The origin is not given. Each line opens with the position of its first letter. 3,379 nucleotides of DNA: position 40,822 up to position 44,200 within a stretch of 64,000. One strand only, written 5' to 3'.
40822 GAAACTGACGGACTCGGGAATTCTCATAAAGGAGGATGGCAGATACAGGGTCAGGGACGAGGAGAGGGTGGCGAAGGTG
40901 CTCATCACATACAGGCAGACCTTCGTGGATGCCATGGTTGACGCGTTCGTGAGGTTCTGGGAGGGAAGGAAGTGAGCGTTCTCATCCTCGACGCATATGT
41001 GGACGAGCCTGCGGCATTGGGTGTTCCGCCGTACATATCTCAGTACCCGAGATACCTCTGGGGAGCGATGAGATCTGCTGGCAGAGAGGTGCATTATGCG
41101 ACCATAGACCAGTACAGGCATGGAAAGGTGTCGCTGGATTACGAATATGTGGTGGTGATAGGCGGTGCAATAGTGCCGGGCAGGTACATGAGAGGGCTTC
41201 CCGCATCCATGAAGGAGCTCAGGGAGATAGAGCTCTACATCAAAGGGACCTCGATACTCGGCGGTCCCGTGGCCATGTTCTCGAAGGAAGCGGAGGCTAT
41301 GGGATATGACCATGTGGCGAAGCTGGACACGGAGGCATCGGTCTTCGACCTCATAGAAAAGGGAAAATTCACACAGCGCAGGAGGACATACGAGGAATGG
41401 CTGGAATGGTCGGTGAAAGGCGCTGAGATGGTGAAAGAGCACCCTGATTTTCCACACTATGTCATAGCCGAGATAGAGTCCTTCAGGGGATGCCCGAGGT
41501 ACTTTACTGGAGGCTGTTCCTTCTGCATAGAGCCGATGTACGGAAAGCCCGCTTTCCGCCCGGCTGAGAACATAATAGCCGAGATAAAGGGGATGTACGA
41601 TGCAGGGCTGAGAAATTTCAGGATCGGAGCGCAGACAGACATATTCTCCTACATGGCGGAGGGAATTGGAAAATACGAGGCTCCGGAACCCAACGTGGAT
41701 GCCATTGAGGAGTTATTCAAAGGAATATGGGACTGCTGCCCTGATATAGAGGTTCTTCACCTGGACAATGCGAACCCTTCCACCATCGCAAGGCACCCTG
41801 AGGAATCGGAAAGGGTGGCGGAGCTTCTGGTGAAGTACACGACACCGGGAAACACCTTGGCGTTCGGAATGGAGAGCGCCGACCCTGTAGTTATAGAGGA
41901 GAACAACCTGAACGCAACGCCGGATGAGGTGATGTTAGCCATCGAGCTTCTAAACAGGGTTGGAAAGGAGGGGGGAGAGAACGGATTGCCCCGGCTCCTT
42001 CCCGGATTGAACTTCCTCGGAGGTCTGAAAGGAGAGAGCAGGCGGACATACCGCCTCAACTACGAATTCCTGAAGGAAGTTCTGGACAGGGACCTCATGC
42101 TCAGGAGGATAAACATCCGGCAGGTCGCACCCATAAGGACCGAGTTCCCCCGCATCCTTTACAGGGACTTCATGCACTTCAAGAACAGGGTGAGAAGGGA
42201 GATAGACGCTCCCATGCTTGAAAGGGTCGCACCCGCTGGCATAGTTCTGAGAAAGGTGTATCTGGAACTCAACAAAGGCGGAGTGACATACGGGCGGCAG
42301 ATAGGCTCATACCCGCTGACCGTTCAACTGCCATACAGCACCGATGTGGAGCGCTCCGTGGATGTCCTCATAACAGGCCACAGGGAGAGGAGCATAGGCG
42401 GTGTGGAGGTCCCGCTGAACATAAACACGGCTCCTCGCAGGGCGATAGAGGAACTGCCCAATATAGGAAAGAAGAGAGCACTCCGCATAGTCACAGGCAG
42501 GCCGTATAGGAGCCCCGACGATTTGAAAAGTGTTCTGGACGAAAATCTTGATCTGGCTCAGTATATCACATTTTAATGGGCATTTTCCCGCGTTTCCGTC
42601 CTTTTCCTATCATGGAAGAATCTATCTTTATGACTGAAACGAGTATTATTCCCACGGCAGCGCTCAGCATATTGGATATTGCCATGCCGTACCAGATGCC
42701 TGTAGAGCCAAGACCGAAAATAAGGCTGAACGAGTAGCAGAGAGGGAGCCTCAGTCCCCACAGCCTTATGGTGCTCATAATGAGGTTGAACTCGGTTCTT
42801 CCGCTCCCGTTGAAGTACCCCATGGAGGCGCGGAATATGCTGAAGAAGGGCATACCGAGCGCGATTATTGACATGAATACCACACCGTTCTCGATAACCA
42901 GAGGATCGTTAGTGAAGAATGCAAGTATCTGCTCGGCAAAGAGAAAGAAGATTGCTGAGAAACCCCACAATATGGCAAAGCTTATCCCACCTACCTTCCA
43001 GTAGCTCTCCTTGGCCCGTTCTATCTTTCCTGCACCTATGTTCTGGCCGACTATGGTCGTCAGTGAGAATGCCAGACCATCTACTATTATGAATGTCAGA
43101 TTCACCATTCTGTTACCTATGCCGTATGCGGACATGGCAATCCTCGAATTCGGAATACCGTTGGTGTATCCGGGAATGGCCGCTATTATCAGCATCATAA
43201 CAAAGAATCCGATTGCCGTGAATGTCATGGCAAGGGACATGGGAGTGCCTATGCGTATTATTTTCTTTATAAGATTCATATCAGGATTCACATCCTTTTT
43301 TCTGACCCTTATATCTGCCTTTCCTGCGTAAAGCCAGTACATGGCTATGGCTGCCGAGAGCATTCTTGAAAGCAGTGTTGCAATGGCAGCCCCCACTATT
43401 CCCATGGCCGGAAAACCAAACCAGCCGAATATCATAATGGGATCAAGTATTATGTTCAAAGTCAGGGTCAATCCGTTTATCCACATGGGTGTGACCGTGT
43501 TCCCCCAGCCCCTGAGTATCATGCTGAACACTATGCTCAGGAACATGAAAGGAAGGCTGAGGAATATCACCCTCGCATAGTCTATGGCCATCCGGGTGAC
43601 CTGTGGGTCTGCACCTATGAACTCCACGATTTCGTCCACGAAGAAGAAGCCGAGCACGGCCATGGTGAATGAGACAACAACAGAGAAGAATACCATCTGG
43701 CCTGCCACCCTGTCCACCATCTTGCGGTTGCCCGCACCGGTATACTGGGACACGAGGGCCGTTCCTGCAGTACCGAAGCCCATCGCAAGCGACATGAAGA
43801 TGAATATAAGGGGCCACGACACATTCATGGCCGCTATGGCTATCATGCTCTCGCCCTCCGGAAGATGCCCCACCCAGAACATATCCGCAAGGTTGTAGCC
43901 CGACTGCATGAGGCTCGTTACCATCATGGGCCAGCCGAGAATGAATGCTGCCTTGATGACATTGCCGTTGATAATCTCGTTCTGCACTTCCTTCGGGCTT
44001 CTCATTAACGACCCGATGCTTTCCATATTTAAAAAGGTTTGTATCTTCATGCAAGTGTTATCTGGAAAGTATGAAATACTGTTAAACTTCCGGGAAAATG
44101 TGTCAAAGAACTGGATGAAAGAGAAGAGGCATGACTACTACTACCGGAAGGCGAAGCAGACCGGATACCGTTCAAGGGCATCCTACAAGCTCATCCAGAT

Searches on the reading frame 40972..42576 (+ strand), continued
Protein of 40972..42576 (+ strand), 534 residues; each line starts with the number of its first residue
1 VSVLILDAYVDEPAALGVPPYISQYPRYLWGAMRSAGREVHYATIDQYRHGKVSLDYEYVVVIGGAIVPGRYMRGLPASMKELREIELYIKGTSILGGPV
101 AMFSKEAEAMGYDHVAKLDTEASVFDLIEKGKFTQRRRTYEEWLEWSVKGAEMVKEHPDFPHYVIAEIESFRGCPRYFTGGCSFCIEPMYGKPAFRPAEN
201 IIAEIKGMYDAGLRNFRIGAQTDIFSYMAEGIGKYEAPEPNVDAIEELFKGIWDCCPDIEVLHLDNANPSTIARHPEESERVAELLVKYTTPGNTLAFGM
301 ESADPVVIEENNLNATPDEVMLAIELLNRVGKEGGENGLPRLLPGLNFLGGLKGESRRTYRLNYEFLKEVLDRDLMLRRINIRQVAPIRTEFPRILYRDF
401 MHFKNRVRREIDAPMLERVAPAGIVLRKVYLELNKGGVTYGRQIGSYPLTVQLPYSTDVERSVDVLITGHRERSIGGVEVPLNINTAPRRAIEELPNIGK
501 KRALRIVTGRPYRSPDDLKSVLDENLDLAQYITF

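Call 88: search_protein_families(library=ncbifam, alignment_id=A3, max_evalue=0.001)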
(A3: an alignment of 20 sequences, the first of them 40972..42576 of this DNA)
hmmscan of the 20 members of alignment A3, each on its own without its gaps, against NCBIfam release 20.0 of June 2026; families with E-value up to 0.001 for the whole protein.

A. member 1, window:40972-42576:+ (534 aa): 2 families
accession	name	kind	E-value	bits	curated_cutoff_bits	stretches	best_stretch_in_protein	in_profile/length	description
TIGR04014.1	B12_SAM_MJ_0865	equivalog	4.3e-05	22.5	360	1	168-370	163-336/434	methyl-coenzyme M reductase glutamine C-methyltransferase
TIGR00089.1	TIGR00089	subfamily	0.001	18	251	0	108-253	88-216/429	MiaB/RimO family radical SAM methylthiotransferase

B. families by the number of members that match (of 20 scanned): 10 families
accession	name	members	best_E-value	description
TIGR04014.1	B12_SAM_MJ_0865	16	4.7e-09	methyl-coenzyme M reductase glutamine C-methyltransferase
TIGR04013.1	B12_SAM_MJ_1487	14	1.1e-13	TIGR04013 family B12-binding domain/radical SAM domain-containing protein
TIGR00089.1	TIGR00089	10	2e-07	MiaB/RimO family radical SAM methylthiotransferase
TIGR03916.1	rSAM_link_UDG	4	2.7e-05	putative DNA modification/repair radical SAM protein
TIGR01574.1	miaB-methiolase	3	1.8e-06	tRNA (N6-isopentenyl adenosine(37)-C2)-methylthiotransferase MiaB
TIGR01125.1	TIGR01125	3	2.5e-06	30S ribosomal protein S12 methylthiotransferase RimO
TIGR01578.1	MiaB-like-B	3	2.9e-05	tRNA (N(6)-L-threonylcarbamoyladenosine(37)-C(2))-methylthiotransferase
TIGR01259.1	comE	2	2.2e-06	comEA protein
TIGR04479.1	bcpD_PhpK_rSAM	1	5.4e-05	PhpK family radical SAM P-methyltransferase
NF045585.1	rSAM_slr0320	1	0.00034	photosystem II high light acclimation radical SAM protein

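Call 90: find_encoding_contigs(protein=P0171, flank=8000, max_places=2)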
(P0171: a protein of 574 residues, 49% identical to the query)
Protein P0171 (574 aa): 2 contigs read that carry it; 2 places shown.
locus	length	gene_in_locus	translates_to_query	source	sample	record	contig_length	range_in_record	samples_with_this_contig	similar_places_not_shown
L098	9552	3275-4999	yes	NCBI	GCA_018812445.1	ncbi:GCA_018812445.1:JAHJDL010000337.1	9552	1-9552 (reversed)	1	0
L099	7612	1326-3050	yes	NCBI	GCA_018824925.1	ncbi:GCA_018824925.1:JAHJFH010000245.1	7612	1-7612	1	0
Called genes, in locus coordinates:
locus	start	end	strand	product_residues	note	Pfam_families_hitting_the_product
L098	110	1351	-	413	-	PF01037:AsnC_trans_reg (weak)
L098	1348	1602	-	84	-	PF01037:AsnC_trans_reg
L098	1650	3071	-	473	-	PF01609:DDE_Tnp_1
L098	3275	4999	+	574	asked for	-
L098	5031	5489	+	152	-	PF14622:Ribonucleas_3_3, PF00636:Ribonuclease_3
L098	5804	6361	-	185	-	-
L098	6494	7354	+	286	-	-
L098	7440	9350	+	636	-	PF01364:Peptidase_C25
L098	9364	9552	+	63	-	?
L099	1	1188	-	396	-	?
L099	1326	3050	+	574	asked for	-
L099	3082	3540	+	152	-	PF14622:Ribonucleas_3_3, PF00636:Ribonuclease_3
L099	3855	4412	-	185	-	-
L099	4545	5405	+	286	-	-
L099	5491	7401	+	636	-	PF01364:Peptidase_C25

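Call 91: find_encoding_contigs(protein=P0209, flank=8000, max_places=1)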
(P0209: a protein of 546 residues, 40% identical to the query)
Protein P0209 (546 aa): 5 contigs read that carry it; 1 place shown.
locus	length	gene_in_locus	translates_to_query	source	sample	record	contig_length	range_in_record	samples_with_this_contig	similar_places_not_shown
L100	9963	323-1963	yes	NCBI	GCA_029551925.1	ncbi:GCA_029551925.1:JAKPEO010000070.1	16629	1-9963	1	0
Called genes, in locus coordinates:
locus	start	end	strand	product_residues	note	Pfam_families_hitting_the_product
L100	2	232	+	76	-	?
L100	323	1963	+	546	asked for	PF04055:Radical_SAM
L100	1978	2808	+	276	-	PF05050:Methyltransf_21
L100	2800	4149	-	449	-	PF19864:Radical_SAM_N2, PF04055:Radical_SAM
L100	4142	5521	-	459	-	PF00072:Response_reg, PF00158:Sigma54_activat, PF01078:Mg_chelatase (faint), PF14532:Sigma54_activ_2, PF25601:AAA_lid_14, PF02954:HTH_8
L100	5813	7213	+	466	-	PF22694:CtpB_N-like (weak), PF00595:PDZ, PF13180:PDZ_2 (weak), PF17820:PDZ_6, PF03572:Peptidase_S41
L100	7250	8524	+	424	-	PF02403:Seryl_tRNA_N, PF00587:tRNA-synt_2b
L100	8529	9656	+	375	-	PF00072:Response_reg, PF12916:DUF3834 (faint), PF00072:Response_reg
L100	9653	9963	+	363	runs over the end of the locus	PF13439:Glyco_transf_4, PF00534:Glycos_transf_1, PF13692:Glyco_trans_1_4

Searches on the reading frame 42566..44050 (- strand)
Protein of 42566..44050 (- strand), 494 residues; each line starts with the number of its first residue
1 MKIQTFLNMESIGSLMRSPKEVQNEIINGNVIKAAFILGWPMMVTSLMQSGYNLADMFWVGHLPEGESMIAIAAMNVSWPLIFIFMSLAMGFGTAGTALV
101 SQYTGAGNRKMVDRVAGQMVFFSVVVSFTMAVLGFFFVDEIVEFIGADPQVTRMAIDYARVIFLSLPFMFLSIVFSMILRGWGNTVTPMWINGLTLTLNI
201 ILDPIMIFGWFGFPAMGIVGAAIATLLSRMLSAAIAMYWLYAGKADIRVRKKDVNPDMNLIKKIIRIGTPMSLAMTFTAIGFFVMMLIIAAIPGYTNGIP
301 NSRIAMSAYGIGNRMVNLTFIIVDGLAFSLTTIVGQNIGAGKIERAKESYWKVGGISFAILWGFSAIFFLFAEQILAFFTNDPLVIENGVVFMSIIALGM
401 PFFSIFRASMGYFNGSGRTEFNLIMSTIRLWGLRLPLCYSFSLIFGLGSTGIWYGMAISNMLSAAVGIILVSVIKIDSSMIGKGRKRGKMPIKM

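Call 3: search_protein_families(library=pfam, proteins=[window:42566-44050:-], max_evalue=0.01)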
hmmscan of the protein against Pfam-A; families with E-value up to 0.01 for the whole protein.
window:42566-44050:- (494 aa): 1 family
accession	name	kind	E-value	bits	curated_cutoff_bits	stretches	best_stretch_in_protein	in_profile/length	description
PF01554.23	MatE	-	4.3e-61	205.7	24.9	2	41-205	1-161/161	MatE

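Call 4: search_protein_families(library=ncbifam, proteins=[window:42566-44050:-], max_evalue=0.01)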
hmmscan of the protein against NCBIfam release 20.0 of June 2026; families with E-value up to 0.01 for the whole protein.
window:42566-44050:- (494 aa): 12 families
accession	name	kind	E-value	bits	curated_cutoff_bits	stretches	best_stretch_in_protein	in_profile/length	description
TIGR00797.1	matE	subfamily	7.5e-84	281.9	147.4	1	41-453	1-396/396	MATE family efflux transporter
NF041801.1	MATE_SolL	equivalog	6.1e-73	246.2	780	1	21-480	8-455/458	solanimycin export family MATE transporter SolL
NF007562.1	PRK10189.1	equivalog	1.8e-33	116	465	1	67-464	60-450/470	EmmdR/YeeO family multidrug/toxin efflux MATE transporter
NF007130.1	PRK09575.1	equivalog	4.7e-29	101.9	445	1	41-471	14-428/435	MATE family efflux transporter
NF000131.1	MATE_multi_MepA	equivalog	1.2e-25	90.6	850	1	30-474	13-437/451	multidrug efflux MATE transporter MepA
NF001214.0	PRK00187.1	equivalog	8.7e-24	84.3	449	1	40-476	17-445/464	NorM family multidrug efflux MATE transporter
NF052396.1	MATE_WgkD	equivalog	7e-17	61.5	510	1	67-428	33-381/428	tryglysin-associated MATE efflux transporter WgkD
NF000263.1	MATE_multi_NorM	equivalog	6.7e-09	35.7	950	1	36-469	21-442/459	multidrug efflux MATE transporter NorM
NF045539.1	MATE_efflux1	equivalog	2.1e-08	33.7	350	1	42-426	9-369/411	MATE family Na+-driven efflux transporter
NF007690.0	PRK10367.1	equivalog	2.1e-08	33.5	409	1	33-391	9-352/441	MATE family efflux transporter DinF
NF041358.1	GntT_guanitoxin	equivalog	2.3e-07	30.2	525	1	42-416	22-381/438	guanitoxin biosynthesis MATE family efflux transporter GntT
NF000217.1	MATE_multi_FepA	equivalog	1.7e-06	27.4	900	1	26-469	7-433/443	multidrug efflux MATE transporter FepA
